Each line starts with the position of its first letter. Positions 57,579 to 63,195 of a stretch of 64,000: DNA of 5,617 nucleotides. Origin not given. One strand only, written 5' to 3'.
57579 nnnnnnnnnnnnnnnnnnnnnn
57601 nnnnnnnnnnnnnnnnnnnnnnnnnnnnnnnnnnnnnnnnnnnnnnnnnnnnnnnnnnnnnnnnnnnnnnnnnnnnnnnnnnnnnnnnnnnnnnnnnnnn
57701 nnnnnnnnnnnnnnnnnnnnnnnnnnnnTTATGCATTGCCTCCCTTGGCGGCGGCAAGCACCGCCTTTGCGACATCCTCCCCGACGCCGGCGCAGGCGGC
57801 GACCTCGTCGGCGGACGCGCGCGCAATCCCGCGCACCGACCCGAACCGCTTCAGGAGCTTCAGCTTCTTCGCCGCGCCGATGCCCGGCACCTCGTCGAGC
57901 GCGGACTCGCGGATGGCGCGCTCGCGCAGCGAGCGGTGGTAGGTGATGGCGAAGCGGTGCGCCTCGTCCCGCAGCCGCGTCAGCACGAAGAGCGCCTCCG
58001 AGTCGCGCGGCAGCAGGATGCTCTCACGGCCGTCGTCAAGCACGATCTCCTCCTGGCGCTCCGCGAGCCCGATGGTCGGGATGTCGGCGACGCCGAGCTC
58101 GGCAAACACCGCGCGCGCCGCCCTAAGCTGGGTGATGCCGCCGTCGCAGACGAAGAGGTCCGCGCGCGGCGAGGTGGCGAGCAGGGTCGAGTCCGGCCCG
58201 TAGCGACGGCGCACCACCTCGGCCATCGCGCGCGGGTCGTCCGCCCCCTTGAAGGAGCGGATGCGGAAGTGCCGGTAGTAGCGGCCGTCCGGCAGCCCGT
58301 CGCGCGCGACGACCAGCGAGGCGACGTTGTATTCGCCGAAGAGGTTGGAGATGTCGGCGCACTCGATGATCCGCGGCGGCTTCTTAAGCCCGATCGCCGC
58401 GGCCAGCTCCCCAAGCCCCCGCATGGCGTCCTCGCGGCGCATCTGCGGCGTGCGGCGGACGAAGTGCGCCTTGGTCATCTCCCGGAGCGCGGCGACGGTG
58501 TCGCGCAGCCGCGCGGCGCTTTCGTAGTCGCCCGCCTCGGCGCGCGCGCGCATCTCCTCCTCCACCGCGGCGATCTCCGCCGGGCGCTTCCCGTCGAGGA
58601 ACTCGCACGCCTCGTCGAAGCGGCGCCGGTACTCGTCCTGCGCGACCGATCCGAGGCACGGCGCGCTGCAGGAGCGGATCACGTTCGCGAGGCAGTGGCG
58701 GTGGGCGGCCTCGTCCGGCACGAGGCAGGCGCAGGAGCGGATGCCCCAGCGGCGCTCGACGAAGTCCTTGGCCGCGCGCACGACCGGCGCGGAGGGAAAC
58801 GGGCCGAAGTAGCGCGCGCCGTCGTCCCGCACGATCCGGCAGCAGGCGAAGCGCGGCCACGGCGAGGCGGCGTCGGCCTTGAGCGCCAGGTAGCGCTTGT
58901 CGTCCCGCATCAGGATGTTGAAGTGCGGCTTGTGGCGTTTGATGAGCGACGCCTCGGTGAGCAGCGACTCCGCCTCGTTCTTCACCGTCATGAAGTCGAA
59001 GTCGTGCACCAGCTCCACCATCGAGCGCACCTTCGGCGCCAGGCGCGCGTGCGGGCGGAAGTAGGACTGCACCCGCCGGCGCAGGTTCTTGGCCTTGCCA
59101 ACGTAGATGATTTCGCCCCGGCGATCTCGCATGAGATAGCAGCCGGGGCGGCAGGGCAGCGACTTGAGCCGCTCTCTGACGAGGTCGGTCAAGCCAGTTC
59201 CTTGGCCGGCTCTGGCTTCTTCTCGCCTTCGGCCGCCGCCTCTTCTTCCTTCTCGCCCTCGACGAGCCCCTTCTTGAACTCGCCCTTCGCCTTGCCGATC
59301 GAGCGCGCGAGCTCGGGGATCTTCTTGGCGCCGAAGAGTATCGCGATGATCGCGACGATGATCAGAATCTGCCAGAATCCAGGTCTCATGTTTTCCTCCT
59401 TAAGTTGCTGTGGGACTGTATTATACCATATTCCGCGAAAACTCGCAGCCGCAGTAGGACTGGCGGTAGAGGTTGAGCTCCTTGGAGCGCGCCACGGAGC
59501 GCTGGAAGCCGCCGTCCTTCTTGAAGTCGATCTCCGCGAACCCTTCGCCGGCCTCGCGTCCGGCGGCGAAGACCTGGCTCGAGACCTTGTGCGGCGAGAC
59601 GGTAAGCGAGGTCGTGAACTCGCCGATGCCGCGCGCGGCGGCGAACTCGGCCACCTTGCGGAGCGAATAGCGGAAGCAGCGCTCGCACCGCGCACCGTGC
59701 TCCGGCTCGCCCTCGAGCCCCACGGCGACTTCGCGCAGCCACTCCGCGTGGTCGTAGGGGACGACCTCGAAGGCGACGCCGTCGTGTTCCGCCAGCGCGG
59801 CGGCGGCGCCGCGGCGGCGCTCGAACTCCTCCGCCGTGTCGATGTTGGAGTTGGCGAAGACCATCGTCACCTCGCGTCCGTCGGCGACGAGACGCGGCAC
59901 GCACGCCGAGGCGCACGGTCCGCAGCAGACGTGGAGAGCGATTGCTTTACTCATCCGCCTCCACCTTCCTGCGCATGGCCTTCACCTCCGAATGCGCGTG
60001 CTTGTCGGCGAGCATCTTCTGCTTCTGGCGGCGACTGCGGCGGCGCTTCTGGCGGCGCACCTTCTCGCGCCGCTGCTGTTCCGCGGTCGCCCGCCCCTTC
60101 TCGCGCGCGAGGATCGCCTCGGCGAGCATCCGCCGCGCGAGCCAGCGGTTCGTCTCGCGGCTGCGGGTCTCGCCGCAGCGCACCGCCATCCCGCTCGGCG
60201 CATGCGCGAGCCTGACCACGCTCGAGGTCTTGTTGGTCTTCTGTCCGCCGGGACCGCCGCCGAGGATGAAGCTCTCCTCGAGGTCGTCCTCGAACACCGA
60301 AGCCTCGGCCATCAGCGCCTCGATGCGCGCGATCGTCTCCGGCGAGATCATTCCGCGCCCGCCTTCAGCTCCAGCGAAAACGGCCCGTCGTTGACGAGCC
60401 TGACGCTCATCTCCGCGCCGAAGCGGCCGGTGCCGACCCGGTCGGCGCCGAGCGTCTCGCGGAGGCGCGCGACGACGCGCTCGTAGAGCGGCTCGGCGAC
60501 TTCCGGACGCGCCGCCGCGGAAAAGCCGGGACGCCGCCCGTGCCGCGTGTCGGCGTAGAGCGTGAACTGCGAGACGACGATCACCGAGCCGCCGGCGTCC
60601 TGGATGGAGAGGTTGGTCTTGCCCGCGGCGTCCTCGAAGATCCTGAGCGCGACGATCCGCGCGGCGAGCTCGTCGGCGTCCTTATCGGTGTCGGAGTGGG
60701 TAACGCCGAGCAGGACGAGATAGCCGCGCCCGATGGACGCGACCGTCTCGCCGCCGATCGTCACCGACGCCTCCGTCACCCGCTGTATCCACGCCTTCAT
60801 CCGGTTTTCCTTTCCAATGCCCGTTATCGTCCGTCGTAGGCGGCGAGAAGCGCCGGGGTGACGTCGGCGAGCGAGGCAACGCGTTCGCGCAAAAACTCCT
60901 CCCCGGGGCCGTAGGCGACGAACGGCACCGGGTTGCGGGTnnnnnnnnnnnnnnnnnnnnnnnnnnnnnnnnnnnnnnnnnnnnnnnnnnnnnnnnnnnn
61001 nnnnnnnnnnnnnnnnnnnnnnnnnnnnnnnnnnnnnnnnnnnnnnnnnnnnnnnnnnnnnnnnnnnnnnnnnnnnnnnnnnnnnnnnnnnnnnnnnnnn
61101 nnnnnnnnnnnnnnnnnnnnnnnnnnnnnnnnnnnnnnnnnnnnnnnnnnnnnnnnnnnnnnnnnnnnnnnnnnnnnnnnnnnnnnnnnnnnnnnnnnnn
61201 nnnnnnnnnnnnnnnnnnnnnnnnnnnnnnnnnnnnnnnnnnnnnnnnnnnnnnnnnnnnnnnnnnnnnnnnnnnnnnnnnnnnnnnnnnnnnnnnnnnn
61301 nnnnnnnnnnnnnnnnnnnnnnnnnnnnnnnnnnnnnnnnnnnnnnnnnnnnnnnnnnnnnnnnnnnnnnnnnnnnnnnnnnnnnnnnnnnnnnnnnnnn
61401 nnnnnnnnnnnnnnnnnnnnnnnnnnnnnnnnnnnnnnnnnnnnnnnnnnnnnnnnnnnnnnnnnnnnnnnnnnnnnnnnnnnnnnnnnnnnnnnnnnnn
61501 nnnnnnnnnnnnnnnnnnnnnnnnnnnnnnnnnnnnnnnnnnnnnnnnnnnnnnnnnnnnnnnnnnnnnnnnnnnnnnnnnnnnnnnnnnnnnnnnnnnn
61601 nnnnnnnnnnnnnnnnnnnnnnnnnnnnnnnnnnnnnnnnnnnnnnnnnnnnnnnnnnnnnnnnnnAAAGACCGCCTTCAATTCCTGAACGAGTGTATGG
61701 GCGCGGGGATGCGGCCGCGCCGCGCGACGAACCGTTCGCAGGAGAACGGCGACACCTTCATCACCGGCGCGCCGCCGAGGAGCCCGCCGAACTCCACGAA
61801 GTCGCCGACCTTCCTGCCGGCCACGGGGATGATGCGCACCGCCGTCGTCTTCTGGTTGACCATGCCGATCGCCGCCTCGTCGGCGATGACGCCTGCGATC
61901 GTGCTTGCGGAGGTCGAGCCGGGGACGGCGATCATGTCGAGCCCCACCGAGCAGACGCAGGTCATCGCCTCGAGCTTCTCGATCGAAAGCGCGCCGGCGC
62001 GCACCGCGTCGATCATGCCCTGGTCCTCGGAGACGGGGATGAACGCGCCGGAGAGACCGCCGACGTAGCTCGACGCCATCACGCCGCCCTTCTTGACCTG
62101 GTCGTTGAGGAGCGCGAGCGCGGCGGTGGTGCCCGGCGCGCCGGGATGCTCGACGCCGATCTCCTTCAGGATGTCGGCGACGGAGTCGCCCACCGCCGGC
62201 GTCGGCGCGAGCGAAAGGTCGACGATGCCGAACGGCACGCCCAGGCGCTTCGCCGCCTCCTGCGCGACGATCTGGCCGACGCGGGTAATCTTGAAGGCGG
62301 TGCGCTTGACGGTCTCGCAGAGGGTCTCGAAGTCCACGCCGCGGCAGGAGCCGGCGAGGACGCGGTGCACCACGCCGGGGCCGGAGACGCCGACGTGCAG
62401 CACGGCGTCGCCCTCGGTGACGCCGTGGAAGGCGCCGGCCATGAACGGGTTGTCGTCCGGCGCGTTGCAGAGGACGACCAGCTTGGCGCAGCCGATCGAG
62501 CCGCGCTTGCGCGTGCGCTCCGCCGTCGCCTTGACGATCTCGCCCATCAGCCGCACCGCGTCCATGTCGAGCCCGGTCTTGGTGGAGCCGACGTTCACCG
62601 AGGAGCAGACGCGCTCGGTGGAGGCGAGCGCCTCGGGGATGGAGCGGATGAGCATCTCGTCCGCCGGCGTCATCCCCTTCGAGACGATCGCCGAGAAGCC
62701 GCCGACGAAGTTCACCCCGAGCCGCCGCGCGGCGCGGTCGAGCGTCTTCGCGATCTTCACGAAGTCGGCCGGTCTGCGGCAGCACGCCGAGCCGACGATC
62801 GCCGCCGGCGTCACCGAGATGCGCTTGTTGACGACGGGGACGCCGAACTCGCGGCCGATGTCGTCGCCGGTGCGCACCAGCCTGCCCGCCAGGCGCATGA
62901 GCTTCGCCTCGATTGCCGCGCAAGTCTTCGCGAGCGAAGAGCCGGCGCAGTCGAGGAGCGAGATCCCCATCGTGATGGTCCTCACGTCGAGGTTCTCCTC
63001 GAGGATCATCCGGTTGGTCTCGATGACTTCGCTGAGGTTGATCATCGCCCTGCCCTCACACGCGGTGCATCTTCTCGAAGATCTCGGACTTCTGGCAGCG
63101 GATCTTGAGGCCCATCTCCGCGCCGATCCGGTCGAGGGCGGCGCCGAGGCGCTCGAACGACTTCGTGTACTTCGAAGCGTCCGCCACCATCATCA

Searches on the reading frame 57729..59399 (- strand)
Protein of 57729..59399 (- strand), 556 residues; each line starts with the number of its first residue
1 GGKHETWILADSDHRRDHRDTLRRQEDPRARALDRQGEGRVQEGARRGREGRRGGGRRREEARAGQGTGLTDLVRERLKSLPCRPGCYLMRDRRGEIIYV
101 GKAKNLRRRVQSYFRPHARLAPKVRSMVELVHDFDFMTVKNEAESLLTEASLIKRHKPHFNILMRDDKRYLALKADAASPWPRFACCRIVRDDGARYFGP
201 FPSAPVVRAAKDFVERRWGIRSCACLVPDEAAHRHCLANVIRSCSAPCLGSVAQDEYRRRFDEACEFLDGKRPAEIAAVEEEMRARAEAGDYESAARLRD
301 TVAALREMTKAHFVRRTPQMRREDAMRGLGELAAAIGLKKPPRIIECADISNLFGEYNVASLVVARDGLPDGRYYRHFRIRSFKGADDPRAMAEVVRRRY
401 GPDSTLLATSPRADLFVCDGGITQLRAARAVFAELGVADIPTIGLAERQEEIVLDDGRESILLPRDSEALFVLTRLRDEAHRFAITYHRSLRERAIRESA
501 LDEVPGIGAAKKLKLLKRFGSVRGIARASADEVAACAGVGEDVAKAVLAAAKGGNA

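Call 9: search_protein_families(library=pfam, proteins=[window:57729-59399:-], max_evalue=0.01)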
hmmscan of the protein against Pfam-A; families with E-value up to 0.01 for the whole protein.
window:57729-59399:- (556 aa): 7 families
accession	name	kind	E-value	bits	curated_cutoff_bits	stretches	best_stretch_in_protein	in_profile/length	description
PF08459.17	UvrC_RNaseH_dom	-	7e-43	146.7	22.3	1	334-485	2-159/159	UvrC RNAse H endonuclease domain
PF14520.12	HHH_5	-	7.9e-10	39.5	27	1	500-552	3-56/57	Helix-hairpin-helix domain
PF01541.30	GIY-YIG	-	2.9e-07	31.1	22.6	1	85-158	2-74/78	GIY-YIG catalytic domain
PF02151.25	UVR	-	3.6e-05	23.8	21.5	1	275-307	3-35/36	UvrB/uvrC motif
PF12826.13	HHH_2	-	0.00013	22.5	27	1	505-548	9-52/64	Helix-hairpin-helix motif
PF00633.29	HHH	-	0.00041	20.5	24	0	522-549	2-29/30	Helix-hairpin-helix motif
PF24348.1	DUF7508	-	0.0084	16.7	26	0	71-113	8-49/79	Domain of unknown function (DUF7508)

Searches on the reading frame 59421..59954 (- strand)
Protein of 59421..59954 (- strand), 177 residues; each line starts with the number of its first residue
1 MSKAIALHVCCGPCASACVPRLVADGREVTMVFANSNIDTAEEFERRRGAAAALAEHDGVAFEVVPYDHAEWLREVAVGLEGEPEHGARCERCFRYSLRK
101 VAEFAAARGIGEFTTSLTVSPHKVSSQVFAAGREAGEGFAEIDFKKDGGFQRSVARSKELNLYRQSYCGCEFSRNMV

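Call 54: search_protein_families(library=pfam, proteins=[window:59421-59954:-], max_evalue=0.001)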
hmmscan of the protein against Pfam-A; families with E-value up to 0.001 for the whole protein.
window:59421-59954:- (177 aa): 1 family
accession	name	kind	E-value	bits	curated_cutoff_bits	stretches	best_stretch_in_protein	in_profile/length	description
PF02677.20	QueH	-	4.4e-50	170.6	23.5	1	6-175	2-174/175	Epoxyqueuosine reductase QueH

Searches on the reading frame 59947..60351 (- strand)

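Call 54: search_protein_families(library=pfam, proteins=[window:59947-60351:-], max_evalue=0.001)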
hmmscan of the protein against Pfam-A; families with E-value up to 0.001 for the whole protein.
window:59947-60351:- (134 aa): 1 family
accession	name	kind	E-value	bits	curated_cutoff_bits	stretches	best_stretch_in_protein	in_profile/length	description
PF00472.26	RF-1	-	2.1e-22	79.7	35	1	18-127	6-116/116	RF-1 domain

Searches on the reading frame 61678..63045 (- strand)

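Call 54: search_protein_families(library=pfam, proteins=[window:61678-63045:-], max_evalue=0.001)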
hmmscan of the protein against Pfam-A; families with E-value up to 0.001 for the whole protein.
window:61678-63045:- (455 aa): 1 family
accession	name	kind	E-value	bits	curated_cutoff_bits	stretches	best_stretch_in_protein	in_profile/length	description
PF05167.17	DUF711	-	9.1e-188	624.6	25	1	12-424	1-411/413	Uncharacterised ACR (DUF711)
